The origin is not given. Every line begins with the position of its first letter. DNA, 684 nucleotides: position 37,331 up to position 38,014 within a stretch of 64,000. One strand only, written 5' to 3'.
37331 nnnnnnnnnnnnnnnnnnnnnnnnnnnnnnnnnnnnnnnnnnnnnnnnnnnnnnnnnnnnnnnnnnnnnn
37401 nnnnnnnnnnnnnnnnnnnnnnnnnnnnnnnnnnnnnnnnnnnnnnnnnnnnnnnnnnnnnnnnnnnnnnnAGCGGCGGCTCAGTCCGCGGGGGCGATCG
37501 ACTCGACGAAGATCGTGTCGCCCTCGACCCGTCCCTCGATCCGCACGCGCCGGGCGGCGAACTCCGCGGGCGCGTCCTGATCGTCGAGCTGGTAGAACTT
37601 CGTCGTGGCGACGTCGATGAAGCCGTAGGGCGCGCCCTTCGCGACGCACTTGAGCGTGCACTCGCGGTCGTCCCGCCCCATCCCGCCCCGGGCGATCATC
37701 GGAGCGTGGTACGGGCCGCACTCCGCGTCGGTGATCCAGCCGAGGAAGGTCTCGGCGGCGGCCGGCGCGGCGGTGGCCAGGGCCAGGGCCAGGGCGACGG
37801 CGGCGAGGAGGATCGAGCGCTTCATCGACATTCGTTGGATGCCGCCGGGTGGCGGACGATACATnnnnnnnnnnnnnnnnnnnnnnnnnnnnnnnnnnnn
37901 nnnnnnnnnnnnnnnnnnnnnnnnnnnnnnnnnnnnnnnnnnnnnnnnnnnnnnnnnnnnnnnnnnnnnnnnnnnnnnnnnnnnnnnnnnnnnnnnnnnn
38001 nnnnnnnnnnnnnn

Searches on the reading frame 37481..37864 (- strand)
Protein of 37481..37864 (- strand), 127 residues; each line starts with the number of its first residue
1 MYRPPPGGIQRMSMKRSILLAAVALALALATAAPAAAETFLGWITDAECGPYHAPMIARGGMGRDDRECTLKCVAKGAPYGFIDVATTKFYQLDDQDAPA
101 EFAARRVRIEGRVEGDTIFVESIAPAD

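Call 4: search_protein_families(library=pfam, proteins=[window:37481-37864:-], max_evalue=0.01)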
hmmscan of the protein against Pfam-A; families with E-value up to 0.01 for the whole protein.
window:37481-37864:- (127 aa): 1 family
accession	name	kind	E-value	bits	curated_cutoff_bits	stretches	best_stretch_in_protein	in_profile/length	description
PF19135.5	DUF5818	-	1.3e-06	28.3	27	1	89-126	19-57/57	Protein of unknown function (DUF5818)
